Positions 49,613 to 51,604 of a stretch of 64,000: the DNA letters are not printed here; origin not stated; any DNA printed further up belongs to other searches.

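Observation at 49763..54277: NdvB-like GH17-GT2 fusion convergent with an LTA-synthase-family transferase: candidate cyclic beta-1,3-glucan synthesis and substitution locus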

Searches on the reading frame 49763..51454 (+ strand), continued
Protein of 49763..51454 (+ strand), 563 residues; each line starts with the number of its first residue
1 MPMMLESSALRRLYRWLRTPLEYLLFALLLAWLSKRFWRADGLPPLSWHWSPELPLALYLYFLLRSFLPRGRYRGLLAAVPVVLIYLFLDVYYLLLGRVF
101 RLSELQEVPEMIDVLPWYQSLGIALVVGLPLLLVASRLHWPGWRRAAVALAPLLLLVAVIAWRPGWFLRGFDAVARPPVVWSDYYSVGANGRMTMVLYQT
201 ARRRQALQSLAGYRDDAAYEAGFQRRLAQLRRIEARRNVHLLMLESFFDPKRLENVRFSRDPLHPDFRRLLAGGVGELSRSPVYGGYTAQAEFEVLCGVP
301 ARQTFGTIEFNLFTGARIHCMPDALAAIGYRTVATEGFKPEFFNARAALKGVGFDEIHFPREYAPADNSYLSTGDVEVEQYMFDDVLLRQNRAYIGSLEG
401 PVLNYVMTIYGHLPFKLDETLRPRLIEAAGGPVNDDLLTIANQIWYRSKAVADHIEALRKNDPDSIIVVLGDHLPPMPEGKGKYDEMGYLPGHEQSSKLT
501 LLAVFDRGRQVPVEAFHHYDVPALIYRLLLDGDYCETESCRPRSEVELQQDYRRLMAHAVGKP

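Call 23: find_encoding_contigs(protein=P0194, flank=8000, max_places=2)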
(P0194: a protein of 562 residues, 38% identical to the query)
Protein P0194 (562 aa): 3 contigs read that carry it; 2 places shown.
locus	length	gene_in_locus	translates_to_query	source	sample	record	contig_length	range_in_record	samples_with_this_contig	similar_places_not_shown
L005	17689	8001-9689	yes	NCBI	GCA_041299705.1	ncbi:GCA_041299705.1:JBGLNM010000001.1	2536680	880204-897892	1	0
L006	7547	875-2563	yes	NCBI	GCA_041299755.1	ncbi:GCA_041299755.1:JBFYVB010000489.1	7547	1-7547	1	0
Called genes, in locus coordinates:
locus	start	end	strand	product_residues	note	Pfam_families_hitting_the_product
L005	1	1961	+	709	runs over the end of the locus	PF03193:RsgA_GTPase (weak), PF00350:Dynamin_N (faint), PF01926:MMR_HSR1 (weak)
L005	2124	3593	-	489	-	PF13509:S1_2 (faint), PF21710:Spt6_S1 (faint), PF00575:S1, PF00575:S1, PF23459:S1_RRP5, PF00575:S1, PF23459:S1_RRP5, PF00575:S1, +1 more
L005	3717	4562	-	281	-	PF01694:Rhomboid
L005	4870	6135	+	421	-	PF00149:Metallophos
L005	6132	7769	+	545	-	PF13476:AAA_23 (weak), PF13514:AAA_27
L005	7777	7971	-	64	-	-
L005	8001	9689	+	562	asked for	PF00884:Sulfatase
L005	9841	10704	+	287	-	-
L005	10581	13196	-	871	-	-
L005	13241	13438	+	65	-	-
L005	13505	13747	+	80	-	-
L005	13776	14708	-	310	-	PF04055:Radical_SAM, PF16199:Radical_SAM_C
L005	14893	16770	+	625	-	PF01134:GIDA, PF07992:Pyr_redox_2 (weak), PF12831:FAD_oxidored, PF21680:GIDA_C_1st, PF13932:SAM_GIDA_C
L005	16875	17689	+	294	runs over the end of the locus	PF00226:DnaJ, PF01556:DnaJ_C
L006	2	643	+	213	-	?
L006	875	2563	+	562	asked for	PF00884:Sulfatase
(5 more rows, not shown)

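Call 36: find_related_loci(query=A1, collection=genome_contigs, flank=10000)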
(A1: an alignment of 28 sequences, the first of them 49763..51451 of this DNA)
Query A1 (563 aa) in genome_contigs; peptide patterns used: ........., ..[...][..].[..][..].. (x = any residue, [..] = any of these).
342 stretches matched a pattern; 304 encode a relative of the query (tblastn E <= 1e-3); the best 80 are kept; 80 distinct loci.
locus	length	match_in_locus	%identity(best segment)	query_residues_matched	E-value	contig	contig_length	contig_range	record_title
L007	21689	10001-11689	70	2-562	0e+0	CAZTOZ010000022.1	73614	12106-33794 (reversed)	MAG TPA_asm: uncultured Thiotrichales bacterium isolate binchicken_co219_185 genome assembly, contig: k141_772047, whole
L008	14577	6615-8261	73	17-562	0e+0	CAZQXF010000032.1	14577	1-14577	MAG TPA_asm: uncultured Thiotrichales bacterium isolate SRP163575_co1_395 genome assembly, contig: NODE_8996_length_1457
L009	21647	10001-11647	73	17-562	0e+0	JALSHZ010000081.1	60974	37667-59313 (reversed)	MAG: Gammaproteobacteria bacterium isolate 354-166_metabat2_scaf2bin.003 354-166_scaffold_358_c1, whole genome shotgun s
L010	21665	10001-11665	49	12-563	2e-167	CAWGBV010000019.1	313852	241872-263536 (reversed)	MAG: uncultured Gammaproteobacteria bacterium isolate MFD03804.bin.2.81 genome assembly, contig: contig_88904, whole gen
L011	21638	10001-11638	47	23-562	2e-162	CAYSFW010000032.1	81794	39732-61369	MAG TPA_asm: uncultured Thiotrichales bacterium isolate binchicken_co23_231 genome assembly, contig: k141_712924, whole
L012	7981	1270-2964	49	3-561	8e-162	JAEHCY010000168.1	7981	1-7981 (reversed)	MAG: Chromatiaceae bacterium isolate EFPC_118 k127_4642774, whole genome shotgun sequence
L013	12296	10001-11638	50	21-560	1e-161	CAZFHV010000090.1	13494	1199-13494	MAG TPA_asm: uncultured Chromatiaceae bacterium isolate binchicken_co326_177 genome assembly, contig: NODE_2309_length_1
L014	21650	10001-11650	49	17-560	9e-159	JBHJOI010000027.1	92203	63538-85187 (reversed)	MAG: Thiotrichales bacterium isolate al_S2C1199_2 S2Ck119_60147, whole genome shotgun sequence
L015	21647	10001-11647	49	21-563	1e-157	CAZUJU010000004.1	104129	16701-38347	MAG TPA_asm: uncultured Thiotrichales bacterium isolate SRP072547_co1_8 genome assembly, contig: NODE_94_length_104129_c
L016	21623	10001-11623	45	25-560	1e-144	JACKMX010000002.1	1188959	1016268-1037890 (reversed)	MAG: Chromatiaceae bacterium isolate HK-STAS-PROT-129 HK-STAS-PROT-129_2, whole genome shotgun sequence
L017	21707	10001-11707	39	7-562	2e-134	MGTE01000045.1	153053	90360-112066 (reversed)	MAG: Deltaproteobacteria bacterium RIFOXYD12_FULL_57_12 rifoxyd3_full_scaffold_206, whole genome shotgun sequence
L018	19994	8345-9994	40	23-560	1e-133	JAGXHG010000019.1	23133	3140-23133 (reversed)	MAG: Desulfobulbaceae bacterium isolate LH_M57 k141_722453, whole genome shotgun sequence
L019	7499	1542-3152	41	34-560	2e-133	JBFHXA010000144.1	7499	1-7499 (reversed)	MAG: Trichloromonas sp. isolate Mix_sand09.2021.07.Z.44 k141_63036_length_7499_cov_12.0000, whole genome shotgun sequenc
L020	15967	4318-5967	40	23-560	7e-133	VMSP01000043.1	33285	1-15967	MAG: Desulfocapsa sp. isolate N3_15 k141_104498, whole genome shotgun sequence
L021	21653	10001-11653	40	23-562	8e-132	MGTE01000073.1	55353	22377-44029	MAG: Deltaproteobacteria bacterium RIFOXYD12_FULL_57_12 rifoxyd3_full_scaffold_463, whole genome shotgun sequence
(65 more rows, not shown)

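Call 48: predict_structure(alignment_id=A1)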
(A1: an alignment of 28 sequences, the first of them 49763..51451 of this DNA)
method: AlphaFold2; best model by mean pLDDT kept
length: 563 residues; sequences in the alignment: 28
mean_pLDDT: 89.0   pTM: 0.84
mean pLDDT of the five models: 89.0, 88.7, 88.0, 86.4, 86.0
residues with pLDDT >= 90: 354; 70-90: 173; 50-70: 30; < 50: 6
segments of 3 or more residues with pLDDT < 50: 1-3
pLDDT, mean of each block of 10 residues (from residue 1): 60 88 96 94 89 92 94 93 93 80 72 75 88 93 94 94 90 62 73 88 88 89 95 95 95 94 97 92 74 93 70 88 98 95 88 96 90 86 96 96 96 91 90 84 98 98 97 85 88 89 96 90 97 87 91 92 66
secondary structure, 60 per line:
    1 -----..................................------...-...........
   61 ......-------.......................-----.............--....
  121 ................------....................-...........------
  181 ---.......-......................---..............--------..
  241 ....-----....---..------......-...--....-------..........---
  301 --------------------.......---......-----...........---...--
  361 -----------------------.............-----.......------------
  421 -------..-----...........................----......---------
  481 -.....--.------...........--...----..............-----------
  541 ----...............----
elements in order: H6-39 H50-66 H74-96 H102-114 H117-136 H143-162 H164-174 H184-190 H192-213 H217-230 E239-244 H265-270 E277-280 H288-297 H321-327 E331-336 H342-352 E356-358 H384-396 E402-408 H435-461 E466-471 H482-486 E499-506 E509-511 H518-529 H545-559

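Call 52: fold_search(model_id=the predicted structure, library=pdb)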
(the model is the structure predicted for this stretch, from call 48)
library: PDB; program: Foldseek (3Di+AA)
matches with E <= 10: 541; with E <= 0.001: 92
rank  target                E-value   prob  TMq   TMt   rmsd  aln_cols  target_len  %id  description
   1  5u9z_A                2.3e-13  1.00  0.43  0.60   6.8       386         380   18  Phosphoglycerol transferase GacH from Streptococcus pyogenes (released 2017-12-20)
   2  6dgm_B                2.7e-13  1.00  0.42  0.59   6.7       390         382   18  Streptococcus pyogenes phosphoglycerol transferase GacH in complex with sn-glycerol-1-phosphate (released 2018-06-06)
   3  4uop_B                1.6e-12  1.00  0.42  0.56   6.0       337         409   18  Crystal structure of the lipoteichoic acid synthase LtaP from Listeria monocytogenes (released 2014-08-27)
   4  6dgm_A                2.3e-12  1.00  0.43  0.61   6.8       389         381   18  Streptococcus pyogenes phosphoglycerol transferase GacH in complex with sn-glycerol-1-phosphate (released 2018-06-06)
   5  4uop_A                5.7e-12  1.00  0.42  0.56   6.0       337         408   18  Crystal structure of the lipoteichoic acid synthase LtaP from Listeria monocytogenes (released 2014-08-27)
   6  4uoo_A                1.9e-10  1.00  0.42  0.56   5.7       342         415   18  Structure of lipoteichoic acid synthase LtaS from Listeria monocytogenes (released 2014-08-27)
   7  2w5r                  3.0e-10  1.00  0.42  0.55   5.7       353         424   17  Structure-based mechanism of lipoteichoic acid synthesis by Staphylococcus aureus LtaS. (released 2009-02-03)
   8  4uor_J                3.8e-10  1.00  0.42  0.55   6.3       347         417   18  Structure of lipoteichoic acid synthase LtaS from Listeria monocytogenes in complex with glycerol phosphate (released 2014-08-27)
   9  2w5q                  4.4e-10  1.00  0.41  0.52   6.1       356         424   18  Structure-based mechanism of lipoteichoic acid synthesis by Staphylococcus aureus LtaS. (released 2009-02-03)
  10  4uor_A                6.3e-10  1.00  0.41  0.54   5.9       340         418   18  Structure of lipoteichoic acid synthase LtaS from Listeria monocytogenes in complex with glycerol phosphate (released 2014-08-27)
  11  4uor_C                7.4e-10  1.00  0.42  0.56   6.5       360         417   17  Structure of lipoteichoic acid synthase LtaS from Listeria monocytogenes in complex with glycerol phosphate (released 2014-08-27)
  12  2w8d_A                1.7e-09  1.00  0.43  0.56   5.1       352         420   16  Distinct and essential morphogenic functions for wall- and lipo- teichoic acids in Bacillus subtilis (released 2009-03-03)
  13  4uor_K                1.9e-09  1.00  0.42  0.55   6.5       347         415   18  Structure of lipoteichoic acid synthase LtaS from Listeria monocytogenes in complex with glycerol phosphate (released 2014-08-27)
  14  3lxq_B                2.7e-09  1.00  0.40  0.53   6.7       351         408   17  The Crystal Structure of a Protein in the Alkaline Phosphatase Superfamily from Vibrio parahaemolyticus to 1.95A (released 2010-03-09)
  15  3lxq_A                3.5e-09  1.00  0.39  0.53   6.1       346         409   17  The Crystal Structure of a Protein in the Alkaline Phosphatase Superfamily from Vibrio parahaemolyticus to 1.95A (released 2010-03-09)
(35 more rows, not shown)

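Call 76: search_protein_families(library=pfam, proteins=[L007:11720-12448:-, L007:12021-12686:+, L007:12587-13360:-, L007:12632-13363:+, L007:13644-15974:+, L007:16695-18101:+, L008:11913-13673:+], max_evalue=0.001)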
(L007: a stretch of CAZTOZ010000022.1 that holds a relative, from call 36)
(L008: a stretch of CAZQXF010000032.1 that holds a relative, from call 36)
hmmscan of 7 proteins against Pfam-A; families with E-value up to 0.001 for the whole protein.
L007:11720-12448:- (242 aa): 0 families

L007:12021-12686:+ (221 aa): 2 families
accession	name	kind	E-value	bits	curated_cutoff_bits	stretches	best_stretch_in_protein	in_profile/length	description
PF12850.12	Metallophos_2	-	4e-31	108.6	27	1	50-201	3-152/154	Calcineurin-like phosphoesterase superfamily domain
PF00149.33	Metallophos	-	7.8e-09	36.7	21.5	1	49-167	2-190/191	Calcineurin-like phosphoesterase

L007:12587-13360:- (257 aa): 0 families

L007:12632-13363:+ (243 aa): 3 families
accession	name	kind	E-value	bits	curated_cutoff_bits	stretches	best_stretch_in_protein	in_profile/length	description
PF00702.32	Hydrolase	-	9.6e-17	62.4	26.4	1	30-206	1-191/191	haloacid dehalogenase-like hydrolase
PF13419.12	HAD_2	-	7.8e-12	46.1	23.8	1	36-207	4-173/178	Haloacid dehalogenase-like hydrolase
PF12710.13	HAD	-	1.3e-07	32.7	27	1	33-198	1-176/189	haloacid dehalogenase-like hydrolase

L007:13644-15974:+ (776 aa): 0 families

L007:16695-18101:+ (468 aa): 1 family
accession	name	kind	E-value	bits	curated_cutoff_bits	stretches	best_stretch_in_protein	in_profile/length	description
PF01471.23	PG_binding_1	-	7.5e-09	36.1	23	1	413-464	4-57/57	Putative peptidoglycan binding domain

L008:11913-13673:+ (586 aa): 1 family
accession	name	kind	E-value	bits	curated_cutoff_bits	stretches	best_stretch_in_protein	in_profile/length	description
PF01103.29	Omp85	-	2.3e-11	44.2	24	1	463-579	190-320/325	Omp85 superfamily domain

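Call 84: search_protein_representatives(protein=window:49763-51451:+)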
Query: 563 residues. Proteins with E-value up to 0.001 (for the whole library): 2748; up to 1e-10: 822; up to 1e-30: 290. The best 150 are listed.
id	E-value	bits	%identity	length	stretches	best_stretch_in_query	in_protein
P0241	1.0e-147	509.9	45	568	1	15-561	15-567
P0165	6.8e-129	447.7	44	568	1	17-559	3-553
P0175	7.5e-126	437.6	43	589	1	22-561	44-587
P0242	1.8e-124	433.1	41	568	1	22-561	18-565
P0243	3.4e-122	425.6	37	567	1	13-560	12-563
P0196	6.4e-120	418.1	41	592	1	38-563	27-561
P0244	2.7e-119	416.0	40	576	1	42-559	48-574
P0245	7.7e-118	411.2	44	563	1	42-549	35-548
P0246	6.4e-117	408.1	40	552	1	23-560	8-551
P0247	1.1e-116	407.4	40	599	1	22-532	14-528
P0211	1.0e-115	404.2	42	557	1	48-559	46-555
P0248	6.7e-110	385.0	45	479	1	40-475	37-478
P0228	1.3e-109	384.0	40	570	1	61-559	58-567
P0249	2.4e-107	376.6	40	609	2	22-477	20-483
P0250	5.3e-105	368.8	37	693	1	26-560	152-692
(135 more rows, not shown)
